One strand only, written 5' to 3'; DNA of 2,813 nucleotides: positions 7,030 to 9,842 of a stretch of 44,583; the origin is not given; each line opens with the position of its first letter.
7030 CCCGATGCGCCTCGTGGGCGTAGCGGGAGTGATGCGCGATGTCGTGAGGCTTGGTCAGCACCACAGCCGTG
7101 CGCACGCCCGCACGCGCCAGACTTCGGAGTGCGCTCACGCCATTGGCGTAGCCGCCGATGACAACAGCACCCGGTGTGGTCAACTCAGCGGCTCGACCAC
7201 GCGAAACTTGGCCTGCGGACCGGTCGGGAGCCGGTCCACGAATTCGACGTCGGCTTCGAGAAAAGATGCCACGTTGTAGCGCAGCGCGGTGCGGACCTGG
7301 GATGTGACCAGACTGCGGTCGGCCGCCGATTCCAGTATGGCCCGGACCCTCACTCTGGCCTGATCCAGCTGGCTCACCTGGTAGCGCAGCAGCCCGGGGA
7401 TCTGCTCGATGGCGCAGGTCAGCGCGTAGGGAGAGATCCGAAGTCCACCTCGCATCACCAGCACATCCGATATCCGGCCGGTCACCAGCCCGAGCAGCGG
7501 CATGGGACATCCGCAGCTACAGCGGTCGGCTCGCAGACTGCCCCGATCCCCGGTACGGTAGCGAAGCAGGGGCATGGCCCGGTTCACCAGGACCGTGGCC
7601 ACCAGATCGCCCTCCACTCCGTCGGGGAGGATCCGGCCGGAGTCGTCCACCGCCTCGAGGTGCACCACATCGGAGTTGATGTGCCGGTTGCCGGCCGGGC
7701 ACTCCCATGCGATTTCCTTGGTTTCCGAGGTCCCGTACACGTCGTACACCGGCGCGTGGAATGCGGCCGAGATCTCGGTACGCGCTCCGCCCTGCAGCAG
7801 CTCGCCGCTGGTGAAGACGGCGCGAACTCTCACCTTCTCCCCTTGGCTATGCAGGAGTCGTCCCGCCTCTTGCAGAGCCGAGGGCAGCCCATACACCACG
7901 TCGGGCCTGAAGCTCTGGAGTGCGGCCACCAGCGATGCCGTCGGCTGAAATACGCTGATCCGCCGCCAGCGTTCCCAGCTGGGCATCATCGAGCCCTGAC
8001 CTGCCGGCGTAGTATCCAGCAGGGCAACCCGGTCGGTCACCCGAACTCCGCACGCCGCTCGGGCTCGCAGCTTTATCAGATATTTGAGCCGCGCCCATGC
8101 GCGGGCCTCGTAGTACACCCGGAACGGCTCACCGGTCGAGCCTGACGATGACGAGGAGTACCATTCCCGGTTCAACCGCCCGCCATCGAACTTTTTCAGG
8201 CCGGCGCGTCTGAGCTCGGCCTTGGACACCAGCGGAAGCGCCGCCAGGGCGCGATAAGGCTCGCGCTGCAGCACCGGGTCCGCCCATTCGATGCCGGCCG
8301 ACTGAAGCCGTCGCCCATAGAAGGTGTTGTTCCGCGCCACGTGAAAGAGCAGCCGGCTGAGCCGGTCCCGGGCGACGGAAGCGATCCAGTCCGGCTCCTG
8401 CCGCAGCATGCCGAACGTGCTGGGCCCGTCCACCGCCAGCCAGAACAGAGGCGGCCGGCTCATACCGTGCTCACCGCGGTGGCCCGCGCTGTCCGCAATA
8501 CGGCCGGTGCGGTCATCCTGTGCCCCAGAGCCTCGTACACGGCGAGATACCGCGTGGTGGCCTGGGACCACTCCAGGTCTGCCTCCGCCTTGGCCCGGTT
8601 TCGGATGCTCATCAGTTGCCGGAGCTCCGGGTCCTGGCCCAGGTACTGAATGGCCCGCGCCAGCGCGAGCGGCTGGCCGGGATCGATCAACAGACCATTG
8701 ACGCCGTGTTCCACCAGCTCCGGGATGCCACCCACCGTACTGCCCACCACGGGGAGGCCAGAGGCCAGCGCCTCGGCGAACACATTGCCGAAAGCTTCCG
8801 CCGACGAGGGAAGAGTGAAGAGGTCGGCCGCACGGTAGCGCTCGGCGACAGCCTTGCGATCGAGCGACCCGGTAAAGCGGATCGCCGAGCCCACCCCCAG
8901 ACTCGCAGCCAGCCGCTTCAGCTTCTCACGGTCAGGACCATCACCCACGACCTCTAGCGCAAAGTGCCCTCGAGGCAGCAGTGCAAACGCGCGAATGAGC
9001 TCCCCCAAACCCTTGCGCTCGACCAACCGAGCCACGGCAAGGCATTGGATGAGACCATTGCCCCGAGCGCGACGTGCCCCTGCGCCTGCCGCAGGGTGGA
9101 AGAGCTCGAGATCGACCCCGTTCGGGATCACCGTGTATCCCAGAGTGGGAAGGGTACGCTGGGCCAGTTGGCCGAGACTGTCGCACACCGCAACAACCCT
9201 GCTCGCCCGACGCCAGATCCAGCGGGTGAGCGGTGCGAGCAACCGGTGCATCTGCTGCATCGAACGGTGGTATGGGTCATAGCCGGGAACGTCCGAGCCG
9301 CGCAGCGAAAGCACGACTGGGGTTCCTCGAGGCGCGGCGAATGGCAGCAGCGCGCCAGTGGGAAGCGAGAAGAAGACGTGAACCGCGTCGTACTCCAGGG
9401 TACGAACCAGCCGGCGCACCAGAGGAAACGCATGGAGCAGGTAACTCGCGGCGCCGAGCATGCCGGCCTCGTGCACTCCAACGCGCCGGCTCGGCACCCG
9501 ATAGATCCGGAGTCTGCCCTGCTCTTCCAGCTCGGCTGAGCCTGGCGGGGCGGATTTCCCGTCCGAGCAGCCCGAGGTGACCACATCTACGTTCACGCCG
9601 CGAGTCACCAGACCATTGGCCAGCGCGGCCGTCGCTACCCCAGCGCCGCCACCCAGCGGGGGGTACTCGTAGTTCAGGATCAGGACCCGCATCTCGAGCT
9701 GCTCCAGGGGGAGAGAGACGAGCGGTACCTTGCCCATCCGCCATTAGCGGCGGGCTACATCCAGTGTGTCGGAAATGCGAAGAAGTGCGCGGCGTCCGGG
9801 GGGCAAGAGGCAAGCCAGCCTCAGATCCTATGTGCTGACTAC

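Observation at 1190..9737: Eight-gene, gap-free operon combining GT4, PaaK/CapK-like ligase, ATP-grasp ligase, BKACE, FemAB-like transferase, two GNAT paralogues and a flippase: candidate undescribed glycoconjugate-decoration pathway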

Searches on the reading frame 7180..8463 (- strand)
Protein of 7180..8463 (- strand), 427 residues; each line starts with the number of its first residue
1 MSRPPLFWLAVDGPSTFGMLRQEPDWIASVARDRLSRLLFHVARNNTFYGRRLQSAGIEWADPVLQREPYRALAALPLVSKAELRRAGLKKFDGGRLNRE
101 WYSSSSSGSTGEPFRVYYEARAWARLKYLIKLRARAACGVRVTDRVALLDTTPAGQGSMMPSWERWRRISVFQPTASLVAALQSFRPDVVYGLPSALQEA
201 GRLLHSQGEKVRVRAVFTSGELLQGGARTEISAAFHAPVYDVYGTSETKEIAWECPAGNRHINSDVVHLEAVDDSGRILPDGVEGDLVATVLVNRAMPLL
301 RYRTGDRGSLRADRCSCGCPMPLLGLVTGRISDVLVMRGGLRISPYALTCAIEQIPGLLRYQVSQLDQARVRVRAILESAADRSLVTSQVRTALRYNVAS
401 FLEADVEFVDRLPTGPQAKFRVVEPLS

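Call 4: search_protein_families(library=pfam, proteins=[window:7180-8463:-], max_evalue=0.01)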
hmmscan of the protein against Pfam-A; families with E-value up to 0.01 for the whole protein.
window:7180-8463:- (427 aa): 1 family
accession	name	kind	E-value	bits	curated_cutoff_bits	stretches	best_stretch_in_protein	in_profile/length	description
PF00501.34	AMP-binding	-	7.6e-07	28.7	29.9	1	106-288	170-373/384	AMP-binding enzyme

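Call 6: search_protein_families(library=ncbifam, proteins=[window:7180-8463:-], max_evalue=0.01)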
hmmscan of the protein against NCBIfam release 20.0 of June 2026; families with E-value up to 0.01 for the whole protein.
window:7180-8463:- (427 aa): 8 families
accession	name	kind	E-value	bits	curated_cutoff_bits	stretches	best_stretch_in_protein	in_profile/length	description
NF045666.1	DVU1553_fam_AMP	equivalog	4.8e-36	124.5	300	1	26-331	22-331/331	DVU_1553 family AMP-dependent CoA ligase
NF041878.1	paak_haloarch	equivalog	2.3e-27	95.7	700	1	208-408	197-406/427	phenylacetate--CoA ligase PaaK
NF053551.1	FlxY_rubin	equivalog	6.6e-23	81.1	520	1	229-396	220-389/424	flexirubin biosynthesis putative acyl-CoA ligase FlxY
TIGR02155.1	PA_CoA_ligase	equivalog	3.6e-21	75.2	646.3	1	30-383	11-374/422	phenylacetate--CoA ligase PaaK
NF041217.1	BagE_FevW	exception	9.3e-21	74.3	800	1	210-333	191-313/424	bagremycin/ferroverdin synthetase BagE/FevW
TIGR02304.1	aden_form_hyp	equivalog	2.6e-10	39.9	251.9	1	172-337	173-332/430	F390 synthetase-related protein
TIGR03335.1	F390_ftsA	equivalog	7.5e-09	34.8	458.7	1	32-318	19-317/445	coenzyme F390 synthetase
TIGR01733.1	AA-adenyl-dom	subfamily_domain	0.00014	20.8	317.4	1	104-288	126-323/409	amino acid adenylation domain-containing protein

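Call 26: search_solved_structures(query=window:7180-8463:-, max_evalue=0.01, show_alignments=2)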
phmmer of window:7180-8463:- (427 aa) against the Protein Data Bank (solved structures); distinct sequences matched with E-value up to 0.01: 8.
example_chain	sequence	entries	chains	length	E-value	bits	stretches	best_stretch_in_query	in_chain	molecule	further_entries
9s3l_A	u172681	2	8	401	2.1e-20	76.1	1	170-412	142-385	Phenylacetate-CoA ligase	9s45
2y27_A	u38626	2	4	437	4.9e-18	68.3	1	25-403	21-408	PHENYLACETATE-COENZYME A LIGASE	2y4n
6siw_A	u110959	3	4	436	1.5e-17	66.7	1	27-330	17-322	PaaK-like ligase (AMP-dependent synthetase and ligase) | AMP-dependent synthetase and ligase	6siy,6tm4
6siw_B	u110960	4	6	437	1.5e-17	66.7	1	27-330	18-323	PaaK-like ligase (AMP-dependent synthetase and ligase) | AMP-dependent synthetase and ligase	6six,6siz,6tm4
6wuq_A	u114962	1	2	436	4.4e-17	65.2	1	74-330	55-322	AjiA1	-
4r1l_A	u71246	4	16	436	1.7e-15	59.9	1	34-363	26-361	Phenylacetate-coenzyme A ligase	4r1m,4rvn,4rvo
2y4o_A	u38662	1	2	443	7.8e-15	57.8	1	27-364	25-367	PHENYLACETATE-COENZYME A LIGASE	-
6hdw_A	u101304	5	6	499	1.4e-11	47.1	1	34-374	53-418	2-hydroxyisobutyryl-CoA synthetase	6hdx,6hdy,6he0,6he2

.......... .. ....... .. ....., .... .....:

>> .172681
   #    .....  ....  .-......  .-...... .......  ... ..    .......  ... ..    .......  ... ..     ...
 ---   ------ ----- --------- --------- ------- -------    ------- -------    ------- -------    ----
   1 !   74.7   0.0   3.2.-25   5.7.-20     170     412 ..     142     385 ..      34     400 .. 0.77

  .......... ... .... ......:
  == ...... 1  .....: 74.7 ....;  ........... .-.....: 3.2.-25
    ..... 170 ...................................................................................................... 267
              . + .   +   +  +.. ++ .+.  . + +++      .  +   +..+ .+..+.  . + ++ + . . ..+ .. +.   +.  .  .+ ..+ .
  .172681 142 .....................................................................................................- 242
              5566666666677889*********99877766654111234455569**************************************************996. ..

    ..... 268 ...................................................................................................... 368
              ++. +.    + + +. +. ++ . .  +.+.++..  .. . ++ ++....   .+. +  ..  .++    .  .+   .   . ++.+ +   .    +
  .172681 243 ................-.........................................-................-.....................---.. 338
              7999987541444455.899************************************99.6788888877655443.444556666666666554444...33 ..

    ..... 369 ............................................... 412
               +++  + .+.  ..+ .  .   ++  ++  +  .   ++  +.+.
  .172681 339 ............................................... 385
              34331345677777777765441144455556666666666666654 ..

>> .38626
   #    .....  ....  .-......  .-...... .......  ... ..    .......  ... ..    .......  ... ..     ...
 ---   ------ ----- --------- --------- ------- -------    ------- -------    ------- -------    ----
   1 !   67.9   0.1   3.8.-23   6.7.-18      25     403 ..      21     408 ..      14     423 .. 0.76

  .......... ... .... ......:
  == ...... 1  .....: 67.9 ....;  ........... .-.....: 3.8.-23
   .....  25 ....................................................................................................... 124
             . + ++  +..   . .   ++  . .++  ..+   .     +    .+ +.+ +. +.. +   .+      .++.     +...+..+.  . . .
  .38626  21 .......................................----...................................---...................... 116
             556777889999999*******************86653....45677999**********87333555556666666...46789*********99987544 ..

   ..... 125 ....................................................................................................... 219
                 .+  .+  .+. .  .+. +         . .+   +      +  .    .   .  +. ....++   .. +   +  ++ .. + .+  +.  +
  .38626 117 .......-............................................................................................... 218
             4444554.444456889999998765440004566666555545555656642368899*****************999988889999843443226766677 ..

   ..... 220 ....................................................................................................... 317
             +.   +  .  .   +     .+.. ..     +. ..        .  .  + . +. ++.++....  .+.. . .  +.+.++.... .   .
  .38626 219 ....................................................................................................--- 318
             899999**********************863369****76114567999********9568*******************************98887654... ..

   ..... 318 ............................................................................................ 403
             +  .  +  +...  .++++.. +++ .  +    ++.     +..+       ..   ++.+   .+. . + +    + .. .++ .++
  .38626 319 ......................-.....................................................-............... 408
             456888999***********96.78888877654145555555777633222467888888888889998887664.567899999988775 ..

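Call 95: search_protein_families(library=padloc, proteins=[window:7180-8463:-], max_evalue=0.001)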
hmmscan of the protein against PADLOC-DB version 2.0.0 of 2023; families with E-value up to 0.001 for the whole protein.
window:7180-8463:- (427 aa): 0 families

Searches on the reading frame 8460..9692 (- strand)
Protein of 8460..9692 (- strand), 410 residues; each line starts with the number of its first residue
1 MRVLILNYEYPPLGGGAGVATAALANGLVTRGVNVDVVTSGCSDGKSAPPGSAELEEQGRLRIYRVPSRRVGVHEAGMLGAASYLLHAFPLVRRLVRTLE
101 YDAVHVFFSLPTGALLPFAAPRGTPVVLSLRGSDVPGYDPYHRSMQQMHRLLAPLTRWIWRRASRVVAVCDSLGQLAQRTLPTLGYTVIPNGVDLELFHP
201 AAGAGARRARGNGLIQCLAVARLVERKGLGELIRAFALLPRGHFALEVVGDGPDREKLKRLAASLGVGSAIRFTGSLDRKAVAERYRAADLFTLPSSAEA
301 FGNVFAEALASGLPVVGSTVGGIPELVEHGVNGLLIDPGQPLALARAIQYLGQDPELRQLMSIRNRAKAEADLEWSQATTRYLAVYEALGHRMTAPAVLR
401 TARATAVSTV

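Call 4: search_protein_families(library=pfam, proteins=[window:8460-9692:-], max_evalue=0.01)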
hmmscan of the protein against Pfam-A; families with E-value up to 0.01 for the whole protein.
window:8460-9692:- (410 aa): 7 families
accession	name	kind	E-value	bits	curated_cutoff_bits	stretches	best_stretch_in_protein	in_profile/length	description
PF00534.26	Glycos_transf_1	-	3e-39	134.7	26.4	1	217-366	18-170/172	Glycosyl transferases group 1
PF13692.12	Glyco_trans_1_4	-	2.9e-35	122.1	27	1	217-353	4-141/142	Glycosyl transferases group 1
PF13439.12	Glyco_transf_4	-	6.5e-22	78.8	28.5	1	15-196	2-169/170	Glycosyltransferase Family 4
PF13579.12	Glyco_trans_4_4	-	6.8e-20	72.4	29.7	1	15-192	1-158/158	Glycosyl transferase 4-like domain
PF20706.3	GT4-conflict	-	4.4e-13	49.4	26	1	157-334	141-327/385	Family 4 Glycosyltransferase in conflict systems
PF13524.12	Glyco_trans_1_2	-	7.7e-06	26.4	25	1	244-382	15-142/144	Glycosyl transferase-like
PF13477.12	Glyco_trans_4_2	-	8.8e-06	26.4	23.4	1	21-151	13-127/139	Glycosyl transferase 4-like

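Call 6: search_protein_families(library=ncbifam, proteins=[window:8460-9692:-], max_evalue=0.01)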
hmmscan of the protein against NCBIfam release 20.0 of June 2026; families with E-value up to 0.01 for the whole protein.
window:8460-9692:- (410 aa): 43 families (the best 25 are shown)
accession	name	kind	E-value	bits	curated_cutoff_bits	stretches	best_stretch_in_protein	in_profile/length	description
TIGR03088.1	stp2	hypoth_equivalog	2e-39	135.7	409.05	1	93-388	74-372/374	TIGR03088 family PEP-CTERM/XrtA system glycosyltransferase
NF041876.1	EPS_EpsE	equivalog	1.3e-37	130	400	1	159-376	158-383/389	exopolysaccharide biosynthesis GT4 family glycosyltransferase EpsE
TIGR03999.1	thiol_BshA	equivalog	1.3e-34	119.7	273.7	1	14-389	11-373/375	N-acetyl-alpha-D-glucosaminyl L-malate synthase BshA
TIGR04063.1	stp3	hypoth_equivalog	7.3e-33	114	442.05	1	12-389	11-395/397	TIGR04063 family PEP-CTERM/XrtA system glycosyltransferase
TIGR03449.1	mycothiol_MshA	equivalog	1.5e-31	109.7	462.5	1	187-388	191-402/406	D-inositol-3-phosphate glycosyltransferase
NF047684.1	TeichurnBiosyTuaC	equivalog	1.8e-31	109.4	550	1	98-358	106-358/391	teichuronic acid biosynthesis protein TuaC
TIGR02149.1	glgA_Coryne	subfamily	3.3e-25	89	302.4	1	1-388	1-389/391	glycogen synthase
TIGR04047.1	MSMEG_0565_glyc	hypoth_equivalog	1.5e-22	80.2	259.85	1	5-387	4-372/373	MSMEG_0565 family glycosyltransferase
NF038229.1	Glyco4_Geo_Pelo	equivalog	4.3e-20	72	400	1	95-389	50-336/338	GPMC system family 4 glycosyltransferase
NF046085.1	XrtY_assoc_Gly1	equivalog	1.1e-18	67.3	400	1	119-389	119-384/387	XrtY-associated glycosyltransferase XYAG1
NF053787.1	GlcN_PG_synth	equivalog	6.5e-18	64.7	480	1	146-389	127-359/361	N-acetylglucosaminyl phosphatidylglycerol synthase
TIGR04157.1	glyco_rSAM_CFB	subfamily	4.4e-17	62.2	400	1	218-336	231-348/406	TIGR04157 family glycosyltransferase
NF041010.1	glycosy_Agl16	equivalog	2.8e-16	59.3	575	1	139-389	110-351/352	glycosylation protein Agl16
NF049988.1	MGlcDAGSynMgs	equivalog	1.1e-15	57.9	400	1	185-359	177-358/398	alpha-monoglucosyldiacylglycerol synthase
TIGR04005.1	wcaL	equivalog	1.3e-15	57.1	537.6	1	158-382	170-398/406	colanic acid biosynthesis glycosyltransferase WcaL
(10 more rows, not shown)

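Call 29: search_solved_structures(query=window:8460-9692:-, max_evalue=1e-10)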
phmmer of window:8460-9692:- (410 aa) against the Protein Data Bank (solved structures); distinct sequences matched with E-value up to 1e-10: 20.
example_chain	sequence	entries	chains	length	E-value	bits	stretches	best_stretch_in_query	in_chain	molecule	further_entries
6kih_A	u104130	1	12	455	3.2e-25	91.9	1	175-386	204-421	Tll1590 protein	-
5d00_A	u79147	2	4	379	8.3e-21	77.4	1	87-362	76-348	N-acetyl-alpha-D-glucosaminyl L-malate synthase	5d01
2jjm_A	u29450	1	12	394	1.5e-20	76.5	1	96-386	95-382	GLYCOSYL TRANSFERASE, GROUP 1 FAMILY PROTEIN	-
3mbo_A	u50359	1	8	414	1.7e-20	76.3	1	97-386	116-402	Glycosyltransferase, group 1 family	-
3c4q_A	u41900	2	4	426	2.5e-18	69.2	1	187-380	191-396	Predicted glycosyltransferases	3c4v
3c48_A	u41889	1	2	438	2.5e-18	69.2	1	187-380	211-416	Predicted glycosyltransferases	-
3okc_A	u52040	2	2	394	2e-17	66.2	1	186-386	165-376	GDP-mannose-dependent alpha-(1-6)-phosphatidylinositol monomannoside mannosyltransferase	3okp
3oka_A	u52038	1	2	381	2.9e-17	65.7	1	186-377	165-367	GDP-mannose-dependent alpha-(1-6)-phosphatidylinositol monomannoside mannosyltransferase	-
4xso_B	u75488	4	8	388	1.3e-16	63.6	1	75-373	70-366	Alr3699 protein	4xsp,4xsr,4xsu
6n1x_A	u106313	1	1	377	8.3e-15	57.6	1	94-341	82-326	Glycosyltransferase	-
6d9t_A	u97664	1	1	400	1e-14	57.3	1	95-341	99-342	Glycosyl transferase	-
7qsg_A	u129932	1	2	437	2.4e-14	56.1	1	187-392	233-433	D-inositol 3-phosphate glycosyltransferase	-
6tvp_A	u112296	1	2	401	6.3e-13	51.4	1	158-387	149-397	Alpha-maltose-1-phosphate synthase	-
4n9w_A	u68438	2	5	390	2.9e-12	49.2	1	171-390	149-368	GDP-mannose-dependent alpha-(1-2)-phosphatidylinositol mannosyltransferase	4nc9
2gej_A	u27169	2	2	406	3.3e-12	49.1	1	171-390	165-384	PHOSPHATIDYLINOSITOL MANNOSYLTRANSFERASE (PimA)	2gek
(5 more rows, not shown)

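Call 95: search_protein_families(library=padloc, proteins=[window:8460-9692:-], max_evalue=0.001)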
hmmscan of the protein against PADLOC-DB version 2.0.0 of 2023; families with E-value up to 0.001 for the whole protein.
window:8460-9692:- (410 aa): 0 families
